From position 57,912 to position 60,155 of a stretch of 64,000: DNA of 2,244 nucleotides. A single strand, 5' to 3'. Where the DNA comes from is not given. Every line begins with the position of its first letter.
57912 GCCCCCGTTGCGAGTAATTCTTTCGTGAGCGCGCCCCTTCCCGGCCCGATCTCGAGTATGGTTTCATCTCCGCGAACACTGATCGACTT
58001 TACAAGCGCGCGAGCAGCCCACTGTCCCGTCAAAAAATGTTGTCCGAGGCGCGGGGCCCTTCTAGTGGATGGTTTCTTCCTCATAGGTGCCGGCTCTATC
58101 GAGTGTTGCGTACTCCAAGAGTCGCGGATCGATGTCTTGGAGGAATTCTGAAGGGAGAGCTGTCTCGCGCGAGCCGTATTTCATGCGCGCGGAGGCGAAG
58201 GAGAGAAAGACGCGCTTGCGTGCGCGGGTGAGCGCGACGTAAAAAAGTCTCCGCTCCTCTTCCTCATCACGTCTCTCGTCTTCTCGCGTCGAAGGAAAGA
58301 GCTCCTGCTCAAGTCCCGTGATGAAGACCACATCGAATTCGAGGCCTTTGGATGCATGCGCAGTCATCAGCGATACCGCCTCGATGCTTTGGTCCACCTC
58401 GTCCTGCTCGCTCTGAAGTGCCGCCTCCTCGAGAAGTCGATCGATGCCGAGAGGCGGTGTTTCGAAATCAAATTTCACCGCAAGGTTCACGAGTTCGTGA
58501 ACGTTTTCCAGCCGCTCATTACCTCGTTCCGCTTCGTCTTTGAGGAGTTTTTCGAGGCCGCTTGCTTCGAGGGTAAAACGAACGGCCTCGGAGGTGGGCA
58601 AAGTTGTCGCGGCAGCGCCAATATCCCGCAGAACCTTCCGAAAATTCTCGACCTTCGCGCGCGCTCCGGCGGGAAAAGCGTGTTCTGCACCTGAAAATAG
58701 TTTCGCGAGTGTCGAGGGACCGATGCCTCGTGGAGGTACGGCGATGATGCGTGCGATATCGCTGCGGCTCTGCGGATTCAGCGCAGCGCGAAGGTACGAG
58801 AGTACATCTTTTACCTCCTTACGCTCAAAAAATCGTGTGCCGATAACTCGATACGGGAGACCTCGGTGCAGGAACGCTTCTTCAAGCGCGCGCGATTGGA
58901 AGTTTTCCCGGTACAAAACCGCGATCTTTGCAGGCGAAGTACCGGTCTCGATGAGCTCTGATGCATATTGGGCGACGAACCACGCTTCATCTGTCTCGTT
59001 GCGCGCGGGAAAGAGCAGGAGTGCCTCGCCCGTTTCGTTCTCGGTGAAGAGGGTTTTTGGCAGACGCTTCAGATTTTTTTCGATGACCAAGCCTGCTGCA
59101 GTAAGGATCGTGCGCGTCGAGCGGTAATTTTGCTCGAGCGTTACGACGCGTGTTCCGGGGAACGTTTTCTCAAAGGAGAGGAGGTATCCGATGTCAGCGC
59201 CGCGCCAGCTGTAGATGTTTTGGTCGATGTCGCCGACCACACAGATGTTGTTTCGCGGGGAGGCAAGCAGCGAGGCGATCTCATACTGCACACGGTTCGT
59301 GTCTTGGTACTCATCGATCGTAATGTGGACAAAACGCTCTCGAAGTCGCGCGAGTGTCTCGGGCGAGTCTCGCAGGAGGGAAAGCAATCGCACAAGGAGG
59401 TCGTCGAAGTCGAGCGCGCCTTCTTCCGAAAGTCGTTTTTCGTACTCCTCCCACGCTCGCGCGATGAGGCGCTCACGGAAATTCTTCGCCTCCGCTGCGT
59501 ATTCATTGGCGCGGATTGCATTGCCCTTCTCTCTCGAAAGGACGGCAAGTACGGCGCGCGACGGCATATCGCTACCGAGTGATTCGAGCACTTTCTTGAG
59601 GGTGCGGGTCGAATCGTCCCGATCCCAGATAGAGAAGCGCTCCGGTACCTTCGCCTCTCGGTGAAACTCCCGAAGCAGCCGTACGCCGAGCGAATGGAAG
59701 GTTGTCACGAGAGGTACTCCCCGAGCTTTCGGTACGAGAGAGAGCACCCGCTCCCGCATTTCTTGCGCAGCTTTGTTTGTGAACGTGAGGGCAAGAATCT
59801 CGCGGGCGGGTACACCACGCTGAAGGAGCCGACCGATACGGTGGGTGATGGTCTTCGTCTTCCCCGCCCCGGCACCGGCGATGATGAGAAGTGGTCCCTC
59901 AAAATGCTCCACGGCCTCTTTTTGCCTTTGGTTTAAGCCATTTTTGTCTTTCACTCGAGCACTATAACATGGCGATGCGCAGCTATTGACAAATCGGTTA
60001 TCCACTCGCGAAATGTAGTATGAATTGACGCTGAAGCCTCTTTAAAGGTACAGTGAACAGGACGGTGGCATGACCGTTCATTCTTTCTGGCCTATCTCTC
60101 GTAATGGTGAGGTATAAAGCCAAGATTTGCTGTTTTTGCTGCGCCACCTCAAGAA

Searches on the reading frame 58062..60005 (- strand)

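Call 63: search_protein_families(library=pfam, proteins=[window:58062-60005:-], max_evalue=0.001)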
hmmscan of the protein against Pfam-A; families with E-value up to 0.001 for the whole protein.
window:58062-60005:- (647 aa): 8 families
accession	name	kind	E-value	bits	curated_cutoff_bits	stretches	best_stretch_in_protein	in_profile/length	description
PF00580.27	UvrD-helicase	-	7.6e-81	272.2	23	1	24-283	1-271/271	UvrD/REP helicase N-terminal domain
PF13361.12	UvrD_C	-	8e-68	229.8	25.6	1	288-605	1-349/350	UvrD-like helicase C-terminal domain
PF13245.12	AAA_19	-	7.9e-23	81.5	25.1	1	28-266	1-132/134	AAA domain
PF13538.12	UvrD_C_2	-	2.5e-10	40.5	27.4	1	546-601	4-51/52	UvrD-like helicase C-terminal domain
PF01443.25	Viral_helicase1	-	3.8e-06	27.3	21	0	513-599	151-224/228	Viral superfamily 1 RNA helicase core domain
PF13604.12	AAA_30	-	2e-05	24.8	27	1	24-86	2-65/191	AAA domain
PF13086.12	AAA_11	-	9.6e-05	22.7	27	1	24-106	2-93/257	AAA domain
PF13087.12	AAA_12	-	0.00095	19.2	27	0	533-600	128-189/195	AAA domain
